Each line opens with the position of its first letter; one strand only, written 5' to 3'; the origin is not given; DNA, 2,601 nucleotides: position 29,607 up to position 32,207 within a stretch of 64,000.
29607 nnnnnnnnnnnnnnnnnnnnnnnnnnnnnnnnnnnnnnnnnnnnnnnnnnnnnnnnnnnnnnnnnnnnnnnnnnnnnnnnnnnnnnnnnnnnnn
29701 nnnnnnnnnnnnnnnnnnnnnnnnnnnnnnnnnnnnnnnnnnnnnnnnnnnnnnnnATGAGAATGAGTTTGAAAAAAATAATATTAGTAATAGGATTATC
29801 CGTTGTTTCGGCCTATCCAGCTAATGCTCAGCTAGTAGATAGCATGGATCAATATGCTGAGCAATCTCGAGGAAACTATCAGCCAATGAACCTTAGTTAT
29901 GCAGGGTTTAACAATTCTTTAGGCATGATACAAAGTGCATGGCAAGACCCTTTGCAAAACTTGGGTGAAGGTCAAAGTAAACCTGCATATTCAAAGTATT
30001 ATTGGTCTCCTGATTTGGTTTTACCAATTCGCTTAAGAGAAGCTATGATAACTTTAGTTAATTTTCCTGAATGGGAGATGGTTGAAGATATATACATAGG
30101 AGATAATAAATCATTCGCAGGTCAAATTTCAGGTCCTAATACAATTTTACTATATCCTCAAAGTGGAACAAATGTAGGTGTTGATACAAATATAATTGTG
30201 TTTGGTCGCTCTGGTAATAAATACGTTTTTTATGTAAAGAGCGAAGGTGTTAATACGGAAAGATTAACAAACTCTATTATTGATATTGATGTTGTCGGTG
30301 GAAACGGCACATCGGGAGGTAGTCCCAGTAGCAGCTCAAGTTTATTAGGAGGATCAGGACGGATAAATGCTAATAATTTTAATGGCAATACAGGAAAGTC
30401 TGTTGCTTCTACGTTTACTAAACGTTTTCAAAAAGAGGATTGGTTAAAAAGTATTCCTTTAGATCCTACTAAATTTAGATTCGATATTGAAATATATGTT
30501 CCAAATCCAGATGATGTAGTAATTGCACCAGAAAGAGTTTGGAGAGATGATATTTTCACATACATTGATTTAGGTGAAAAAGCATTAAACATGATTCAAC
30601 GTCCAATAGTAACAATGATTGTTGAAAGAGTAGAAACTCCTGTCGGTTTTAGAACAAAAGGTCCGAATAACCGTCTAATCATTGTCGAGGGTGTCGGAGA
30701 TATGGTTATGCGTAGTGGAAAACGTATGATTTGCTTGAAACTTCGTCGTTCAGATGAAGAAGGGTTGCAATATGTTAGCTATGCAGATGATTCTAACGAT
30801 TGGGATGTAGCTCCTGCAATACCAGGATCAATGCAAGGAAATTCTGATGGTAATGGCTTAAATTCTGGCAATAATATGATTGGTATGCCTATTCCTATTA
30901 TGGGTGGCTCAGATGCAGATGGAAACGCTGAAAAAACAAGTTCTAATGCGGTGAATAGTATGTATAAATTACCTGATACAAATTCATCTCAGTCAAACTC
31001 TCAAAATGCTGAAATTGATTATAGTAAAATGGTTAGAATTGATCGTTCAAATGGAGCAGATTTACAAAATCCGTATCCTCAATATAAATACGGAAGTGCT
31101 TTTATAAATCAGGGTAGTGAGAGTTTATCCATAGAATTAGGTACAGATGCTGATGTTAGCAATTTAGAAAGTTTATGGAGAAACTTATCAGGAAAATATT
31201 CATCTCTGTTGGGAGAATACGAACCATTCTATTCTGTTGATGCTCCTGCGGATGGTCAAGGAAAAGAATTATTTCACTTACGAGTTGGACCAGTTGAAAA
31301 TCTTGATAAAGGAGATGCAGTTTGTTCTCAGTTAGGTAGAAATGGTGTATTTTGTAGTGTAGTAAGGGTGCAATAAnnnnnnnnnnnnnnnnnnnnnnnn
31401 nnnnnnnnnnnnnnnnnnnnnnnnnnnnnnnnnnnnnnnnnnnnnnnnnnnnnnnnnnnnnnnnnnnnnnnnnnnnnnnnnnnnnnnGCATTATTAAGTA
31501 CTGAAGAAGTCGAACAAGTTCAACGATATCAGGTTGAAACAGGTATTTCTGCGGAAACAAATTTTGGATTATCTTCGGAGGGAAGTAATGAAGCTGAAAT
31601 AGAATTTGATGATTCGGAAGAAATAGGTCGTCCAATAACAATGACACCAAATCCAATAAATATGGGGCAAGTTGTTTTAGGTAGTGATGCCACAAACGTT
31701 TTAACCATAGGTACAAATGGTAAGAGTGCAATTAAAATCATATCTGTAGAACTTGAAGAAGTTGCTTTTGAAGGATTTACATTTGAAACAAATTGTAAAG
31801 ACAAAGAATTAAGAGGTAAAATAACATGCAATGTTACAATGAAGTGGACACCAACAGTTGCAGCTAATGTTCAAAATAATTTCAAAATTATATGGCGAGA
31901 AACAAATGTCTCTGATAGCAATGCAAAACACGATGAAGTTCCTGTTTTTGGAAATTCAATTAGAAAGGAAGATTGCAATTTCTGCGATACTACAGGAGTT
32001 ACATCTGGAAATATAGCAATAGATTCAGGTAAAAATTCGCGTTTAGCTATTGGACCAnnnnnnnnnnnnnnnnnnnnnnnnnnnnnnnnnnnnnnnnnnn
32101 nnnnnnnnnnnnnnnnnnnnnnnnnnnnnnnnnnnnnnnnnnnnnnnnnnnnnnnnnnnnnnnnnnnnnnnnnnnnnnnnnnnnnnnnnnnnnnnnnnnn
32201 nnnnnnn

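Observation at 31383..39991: About 2300 residues of a short D-x-N-G-N-[VI]-I-G-type repeat spread over two adjacent giant proteins, the second being VirB10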

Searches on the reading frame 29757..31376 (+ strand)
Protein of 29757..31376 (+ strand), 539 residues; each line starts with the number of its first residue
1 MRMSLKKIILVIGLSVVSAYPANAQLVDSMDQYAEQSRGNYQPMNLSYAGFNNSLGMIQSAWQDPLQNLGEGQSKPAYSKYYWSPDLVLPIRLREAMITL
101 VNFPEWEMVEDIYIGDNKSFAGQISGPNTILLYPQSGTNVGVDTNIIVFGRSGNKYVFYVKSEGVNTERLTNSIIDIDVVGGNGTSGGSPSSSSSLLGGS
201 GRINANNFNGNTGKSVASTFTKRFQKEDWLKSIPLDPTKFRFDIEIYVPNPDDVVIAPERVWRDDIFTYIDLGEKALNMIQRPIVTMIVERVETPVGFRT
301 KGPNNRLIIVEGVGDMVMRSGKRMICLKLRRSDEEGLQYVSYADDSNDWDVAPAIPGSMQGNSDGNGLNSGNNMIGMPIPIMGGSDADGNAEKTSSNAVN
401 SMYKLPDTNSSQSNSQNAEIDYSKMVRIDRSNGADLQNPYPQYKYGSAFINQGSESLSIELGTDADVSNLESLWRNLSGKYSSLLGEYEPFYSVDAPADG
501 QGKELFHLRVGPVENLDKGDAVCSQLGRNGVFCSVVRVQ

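Call 5: search_protein_families(library=pfam, proteins=[window:29757-31376:+], max_evalue=0.01)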
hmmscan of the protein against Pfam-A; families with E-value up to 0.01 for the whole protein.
window:29757-31376:+ (539 aa): 2 families
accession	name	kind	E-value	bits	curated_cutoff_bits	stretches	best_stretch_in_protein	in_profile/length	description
PF03524.21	CagX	-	2.2e-10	41.2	34.2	1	79-327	4-195/198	Conjugal transfer protein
PF05036.18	SPOR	-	0.00084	20.1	21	1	465-537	13-76/76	SPOR domain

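Call 8: search_protein_families(library=ncbifam, proteins=[window:29757-31376:+], max_evalue=0.001)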
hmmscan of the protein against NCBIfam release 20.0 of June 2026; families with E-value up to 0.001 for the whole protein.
window:29757-31376:+ (539 aa): 1 family
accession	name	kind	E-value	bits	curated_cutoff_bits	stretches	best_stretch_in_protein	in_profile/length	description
TIGR02781.1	VirB9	equivalog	1e-06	28.6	217.7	0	83-163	35-110/248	P-type conjugative transfer protein VirB9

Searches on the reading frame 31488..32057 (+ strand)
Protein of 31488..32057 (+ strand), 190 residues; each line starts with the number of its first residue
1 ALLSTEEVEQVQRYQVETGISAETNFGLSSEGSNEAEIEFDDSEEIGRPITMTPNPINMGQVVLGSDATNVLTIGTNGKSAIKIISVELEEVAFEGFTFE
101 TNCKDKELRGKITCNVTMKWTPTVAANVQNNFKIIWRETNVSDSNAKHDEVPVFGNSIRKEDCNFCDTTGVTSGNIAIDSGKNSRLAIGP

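Call 47: search_protein_families(library=pfam, alignment_id=A3, max_evalue=0.1)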
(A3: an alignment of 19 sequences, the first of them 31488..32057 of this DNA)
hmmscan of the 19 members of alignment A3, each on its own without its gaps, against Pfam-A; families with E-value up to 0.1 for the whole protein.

A. member 1, window:31488-32057:+ (190 aa): 3 families
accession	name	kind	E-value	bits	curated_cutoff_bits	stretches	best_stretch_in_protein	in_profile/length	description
PF15780.11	ASH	-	0.00056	20.5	27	1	55-132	12-86/98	Abnormal spindle-like microcephaly-assoc'd, ASPM-SPD-2-Hydin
PF22544.2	HYDIN_VesB_CFA65-like_Ig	-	0.011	16.4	25.5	1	52-138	5-88/100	HYDIN/CFA65/VesB-like, Ig-like domain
PF22073.2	Cep192_D4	-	0.039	14.6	35.5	1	49-155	3-109/112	Cep192 domain 4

B. families by the number of members that match (of 19 scanned): 7 families
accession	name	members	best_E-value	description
PF15780.11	ASH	18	4.4e-07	Abnormal spindle-like microcephaly-assoc'd, ASPM-SPD-2-Hydin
PF22544.2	HYDIN_VesB_CFA65-like_Ig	10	0.0002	HYDIN/CFA65/VesB-like, Ig-like domain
PF22073.2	Cep192_D4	8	0.0011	Cep192 domain 4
PF24771.2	Ig_CFAP74_1st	3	0.00046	CFAP74 first Ig-like domain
PF21033.3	RMD1-3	1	0.012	Regulator of microtubule dynamics protein 1-3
PF09890.14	DUF2117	1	0.017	Uncharacterized protein conserved in archaea (DUF2117)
PF15584.11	Imm72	1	0.061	Immunity protein 72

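Call 48: search_solved_structures(query=A3, max_evalue=1)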
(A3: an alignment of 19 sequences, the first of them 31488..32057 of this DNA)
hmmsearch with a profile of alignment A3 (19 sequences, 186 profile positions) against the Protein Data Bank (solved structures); distinct sequences matched with E-value up to 1: 3.
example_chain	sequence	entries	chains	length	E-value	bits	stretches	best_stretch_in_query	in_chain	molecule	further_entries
9ijj_C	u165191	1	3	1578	0.0016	21.2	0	35-127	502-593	Cilia- and flagella-associated protein 74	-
7n6g_3H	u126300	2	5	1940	0.16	14.8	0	50-121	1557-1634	FAP74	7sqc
7n6g_4C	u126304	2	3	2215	0.85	12.4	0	48-72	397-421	FAP81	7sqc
